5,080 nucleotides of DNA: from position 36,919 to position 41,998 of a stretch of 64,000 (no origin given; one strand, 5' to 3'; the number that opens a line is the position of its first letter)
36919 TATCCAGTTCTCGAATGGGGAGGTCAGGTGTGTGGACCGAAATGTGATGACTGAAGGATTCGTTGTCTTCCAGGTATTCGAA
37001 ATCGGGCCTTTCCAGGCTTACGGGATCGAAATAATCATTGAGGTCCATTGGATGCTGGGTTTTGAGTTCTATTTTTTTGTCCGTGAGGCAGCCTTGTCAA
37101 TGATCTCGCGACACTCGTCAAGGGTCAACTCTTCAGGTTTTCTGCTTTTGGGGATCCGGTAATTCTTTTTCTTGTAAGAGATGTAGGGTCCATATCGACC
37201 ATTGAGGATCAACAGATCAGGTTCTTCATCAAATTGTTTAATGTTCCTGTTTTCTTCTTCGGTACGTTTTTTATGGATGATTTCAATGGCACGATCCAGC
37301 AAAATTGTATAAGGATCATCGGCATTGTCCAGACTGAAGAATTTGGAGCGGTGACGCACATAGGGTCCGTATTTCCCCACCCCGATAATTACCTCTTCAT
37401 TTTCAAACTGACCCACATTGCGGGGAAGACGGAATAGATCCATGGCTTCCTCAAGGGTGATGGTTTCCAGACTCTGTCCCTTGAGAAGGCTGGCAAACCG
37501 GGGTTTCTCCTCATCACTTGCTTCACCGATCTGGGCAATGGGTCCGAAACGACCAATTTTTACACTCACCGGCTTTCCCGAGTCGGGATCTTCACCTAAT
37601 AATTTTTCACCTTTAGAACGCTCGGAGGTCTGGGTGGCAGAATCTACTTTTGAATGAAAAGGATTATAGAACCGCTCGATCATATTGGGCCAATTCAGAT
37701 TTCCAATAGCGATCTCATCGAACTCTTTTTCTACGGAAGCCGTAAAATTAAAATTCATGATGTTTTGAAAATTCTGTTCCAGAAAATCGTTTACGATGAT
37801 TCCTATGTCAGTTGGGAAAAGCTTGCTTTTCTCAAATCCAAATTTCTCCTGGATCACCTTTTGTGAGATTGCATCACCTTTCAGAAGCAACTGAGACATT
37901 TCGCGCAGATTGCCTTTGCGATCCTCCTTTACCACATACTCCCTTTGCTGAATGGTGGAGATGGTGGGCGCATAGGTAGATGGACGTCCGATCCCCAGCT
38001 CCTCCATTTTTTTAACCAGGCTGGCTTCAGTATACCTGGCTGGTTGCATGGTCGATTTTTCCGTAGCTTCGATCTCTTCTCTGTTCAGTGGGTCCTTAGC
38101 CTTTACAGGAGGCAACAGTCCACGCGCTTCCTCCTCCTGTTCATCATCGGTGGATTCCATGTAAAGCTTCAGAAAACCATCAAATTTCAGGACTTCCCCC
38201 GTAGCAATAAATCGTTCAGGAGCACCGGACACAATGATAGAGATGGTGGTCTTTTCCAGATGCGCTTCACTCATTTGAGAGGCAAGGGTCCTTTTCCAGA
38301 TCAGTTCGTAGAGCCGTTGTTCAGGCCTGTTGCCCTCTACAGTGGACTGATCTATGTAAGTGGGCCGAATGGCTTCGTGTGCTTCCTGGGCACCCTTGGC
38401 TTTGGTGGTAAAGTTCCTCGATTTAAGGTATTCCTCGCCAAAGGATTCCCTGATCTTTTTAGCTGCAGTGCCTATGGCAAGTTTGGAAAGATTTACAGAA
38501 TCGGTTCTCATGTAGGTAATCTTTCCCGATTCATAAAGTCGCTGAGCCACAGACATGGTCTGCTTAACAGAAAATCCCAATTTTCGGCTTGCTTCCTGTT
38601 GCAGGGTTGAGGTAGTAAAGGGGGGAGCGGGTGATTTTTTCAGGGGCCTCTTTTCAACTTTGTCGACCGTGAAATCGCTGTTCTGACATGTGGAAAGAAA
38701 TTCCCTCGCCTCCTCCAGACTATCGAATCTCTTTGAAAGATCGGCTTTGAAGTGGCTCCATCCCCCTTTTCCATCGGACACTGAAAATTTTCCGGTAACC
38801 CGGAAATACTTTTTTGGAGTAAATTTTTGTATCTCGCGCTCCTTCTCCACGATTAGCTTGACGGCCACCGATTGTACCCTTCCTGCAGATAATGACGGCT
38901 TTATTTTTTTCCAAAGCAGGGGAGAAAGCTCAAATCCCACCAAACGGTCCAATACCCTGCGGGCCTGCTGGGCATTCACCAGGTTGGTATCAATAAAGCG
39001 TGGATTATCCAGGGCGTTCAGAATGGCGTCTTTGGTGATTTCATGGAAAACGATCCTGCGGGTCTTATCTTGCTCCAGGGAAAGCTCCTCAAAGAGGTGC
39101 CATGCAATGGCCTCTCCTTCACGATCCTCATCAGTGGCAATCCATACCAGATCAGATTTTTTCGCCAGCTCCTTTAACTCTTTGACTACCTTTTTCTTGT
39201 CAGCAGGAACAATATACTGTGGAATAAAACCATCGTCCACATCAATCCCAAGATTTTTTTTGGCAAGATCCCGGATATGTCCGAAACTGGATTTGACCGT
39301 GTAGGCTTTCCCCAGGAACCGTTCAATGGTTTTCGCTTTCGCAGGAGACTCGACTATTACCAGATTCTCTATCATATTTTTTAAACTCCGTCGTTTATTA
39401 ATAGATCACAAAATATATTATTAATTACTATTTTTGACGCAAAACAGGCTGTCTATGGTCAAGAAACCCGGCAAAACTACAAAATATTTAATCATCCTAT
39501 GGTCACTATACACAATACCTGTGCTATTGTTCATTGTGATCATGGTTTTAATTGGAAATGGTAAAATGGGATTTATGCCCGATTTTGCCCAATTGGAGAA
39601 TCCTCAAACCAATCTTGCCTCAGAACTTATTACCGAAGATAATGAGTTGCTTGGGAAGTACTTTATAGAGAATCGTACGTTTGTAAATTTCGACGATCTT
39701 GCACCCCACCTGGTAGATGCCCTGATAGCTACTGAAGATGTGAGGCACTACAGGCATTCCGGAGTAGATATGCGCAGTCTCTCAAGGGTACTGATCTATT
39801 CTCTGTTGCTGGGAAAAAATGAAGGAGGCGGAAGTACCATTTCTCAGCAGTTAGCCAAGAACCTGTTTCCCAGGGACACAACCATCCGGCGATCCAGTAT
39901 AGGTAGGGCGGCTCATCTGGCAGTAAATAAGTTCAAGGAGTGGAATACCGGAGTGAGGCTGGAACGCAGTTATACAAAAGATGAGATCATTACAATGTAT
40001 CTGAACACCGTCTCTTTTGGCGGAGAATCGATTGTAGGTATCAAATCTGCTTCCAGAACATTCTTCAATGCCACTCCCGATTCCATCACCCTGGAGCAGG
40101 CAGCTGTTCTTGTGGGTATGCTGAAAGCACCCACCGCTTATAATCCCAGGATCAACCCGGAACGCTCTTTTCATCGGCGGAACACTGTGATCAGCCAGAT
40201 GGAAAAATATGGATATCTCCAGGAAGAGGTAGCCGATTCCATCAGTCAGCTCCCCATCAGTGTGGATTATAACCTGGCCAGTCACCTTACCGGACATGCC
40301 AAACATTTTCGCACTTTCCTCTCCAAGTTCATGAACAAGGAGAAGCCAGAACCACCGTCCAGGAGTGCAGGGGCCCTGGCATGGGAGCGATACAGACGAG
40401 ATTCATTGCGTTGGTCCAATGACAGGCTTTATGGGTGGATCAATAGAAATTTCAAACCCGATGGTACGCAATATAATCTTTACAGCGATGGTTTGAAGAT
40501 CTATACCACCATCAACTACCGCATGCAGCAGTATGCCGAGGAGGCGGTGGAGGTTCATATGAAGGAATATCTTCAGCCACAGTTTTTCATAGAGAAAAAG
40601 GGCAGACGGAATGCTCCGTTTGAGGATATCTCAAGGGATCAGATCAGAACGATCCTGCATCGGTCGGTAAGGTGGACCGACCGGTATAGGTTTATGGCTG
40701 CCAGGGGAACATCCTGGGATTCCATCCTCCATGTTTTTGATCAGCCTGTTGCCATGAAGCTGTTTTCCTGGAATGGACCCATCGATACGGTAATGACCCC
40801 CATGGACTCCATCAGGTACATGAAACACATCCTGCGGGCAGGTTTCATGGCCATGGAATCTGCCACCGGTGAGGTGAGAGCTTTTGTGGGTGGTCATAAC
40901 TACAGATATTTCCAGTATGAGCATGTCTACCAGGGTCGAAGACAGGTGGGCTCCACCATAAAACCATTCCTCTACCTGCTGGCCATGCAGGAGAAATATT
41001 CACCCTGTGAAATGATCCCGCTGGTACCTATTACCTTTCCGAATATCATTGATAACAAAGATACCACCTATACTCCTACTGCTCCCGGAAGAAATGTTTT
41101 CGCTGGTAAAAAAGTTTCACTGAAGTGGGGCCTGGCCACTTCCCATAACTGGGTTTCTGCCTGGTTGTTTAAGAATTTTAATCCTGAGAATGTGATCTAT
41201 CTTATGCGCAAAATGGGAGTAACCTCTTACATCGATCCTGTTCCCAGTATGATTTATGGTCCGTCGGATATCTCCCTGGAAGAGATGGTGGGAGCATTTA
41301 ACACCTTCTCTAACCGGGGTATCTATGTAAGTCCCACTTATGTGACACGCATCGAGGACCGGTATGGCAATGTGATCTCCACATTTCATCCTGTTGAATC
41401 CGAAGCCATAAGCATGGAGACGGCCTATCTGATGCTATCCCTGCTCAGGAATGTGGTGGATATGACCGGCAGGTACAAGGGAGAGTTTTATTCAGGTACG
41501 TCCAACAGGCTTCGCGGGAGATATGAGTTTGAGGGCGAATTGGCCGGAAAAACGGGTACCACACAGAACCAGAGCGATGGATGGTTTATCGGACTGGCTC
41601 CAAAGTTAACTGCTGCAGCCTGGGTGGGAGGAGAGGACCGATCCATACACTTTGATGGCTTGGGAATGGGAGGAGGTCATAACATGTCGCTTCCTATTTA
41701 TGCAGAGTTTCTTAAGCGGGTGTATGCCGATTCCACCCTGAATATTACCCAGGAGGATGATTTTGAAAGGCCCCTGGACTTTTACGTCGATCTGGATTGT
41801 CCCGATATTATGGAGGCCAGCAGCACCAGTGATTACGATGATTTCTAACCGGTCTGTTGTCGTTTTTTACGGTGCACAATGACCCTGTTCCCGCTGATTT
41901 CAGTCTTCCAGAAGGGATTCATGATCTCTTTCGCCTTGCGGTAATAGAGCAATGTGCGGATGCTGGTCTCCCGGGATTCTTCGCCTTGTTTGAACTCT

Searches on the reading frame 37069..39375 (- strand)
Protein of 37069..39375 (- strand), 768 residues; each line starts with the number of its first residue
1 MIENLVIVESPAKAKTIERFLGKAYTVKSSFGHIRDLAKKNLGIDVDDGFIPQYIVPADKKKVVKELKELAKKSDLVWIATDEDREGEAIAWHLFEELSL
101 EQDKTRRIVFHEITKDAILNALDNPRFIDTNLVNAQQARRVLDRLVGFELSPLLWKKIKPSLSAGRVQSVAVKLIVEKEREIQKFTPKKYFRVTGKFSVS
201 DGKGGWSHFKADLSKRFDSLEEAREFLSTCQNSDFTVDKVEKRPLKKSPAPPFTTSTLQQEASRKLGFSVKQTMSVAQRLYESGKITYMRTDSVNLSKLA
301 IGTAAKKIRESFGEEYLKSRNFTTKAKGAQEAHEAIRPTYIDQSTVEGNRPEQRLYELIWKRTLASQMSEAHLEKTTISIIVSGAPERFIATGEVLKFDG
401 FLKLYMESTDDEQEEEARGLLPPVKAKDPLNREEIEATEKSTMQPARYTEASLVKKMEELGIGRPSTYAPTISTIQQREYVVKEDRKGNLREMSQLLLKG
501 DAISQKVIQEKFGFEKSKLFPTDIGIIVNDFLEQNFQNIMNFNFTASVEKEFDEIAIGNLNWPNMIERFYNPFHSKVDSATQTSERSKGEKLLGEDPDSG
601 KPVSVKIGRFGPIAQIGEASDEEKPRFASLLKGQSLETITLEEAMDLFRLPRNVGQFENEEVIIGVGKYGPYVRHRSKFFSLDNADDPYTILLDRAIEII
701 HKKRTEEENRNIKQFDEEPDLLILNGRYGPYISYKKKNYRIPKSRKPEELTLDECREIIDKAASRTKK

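Call 68: search_protein_families(library=pfam, proteins=[window:37069-39375:-])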
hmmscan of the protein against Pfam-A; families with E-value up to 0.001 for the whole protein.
window:37069-39375:- (768 aa): 3 families
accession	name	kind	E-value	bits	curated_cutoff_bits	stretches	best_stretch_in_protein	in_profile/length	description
PF01131.25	Topoisom_bac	-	9.7e-122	407.3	35.1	2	128-487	2-363/411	DNA topoisomerase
PF13368.11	Toprim_C_rpt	-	4.1e-44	148.7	22.3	3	716-765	3-52/57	Topoisomerase C-terminal repeat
PF01751.28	Toprim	-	1.4e-22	80.1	23.1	1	5-113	2-96/96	Toprim domain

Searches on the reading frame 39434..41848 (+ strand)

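Call 68: search_protein_families(library=pfam, proteins=[window:39434-41848:+])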
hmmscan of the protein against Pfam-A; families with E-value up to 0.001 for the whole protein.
window:39434-41848:+ (804 aa): 2 families
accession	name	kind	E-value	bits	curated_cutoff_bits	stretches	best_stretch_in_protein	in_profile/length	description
PF00912.28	Transgly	-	1.2e-49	168.5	27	1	74-256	6-177/178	Transglycosylase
PF00905.27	Transpeptidase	-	2.8e-19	69.9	22.1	1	470-731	2-273/299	Penicillin binding protein transpeptidase domain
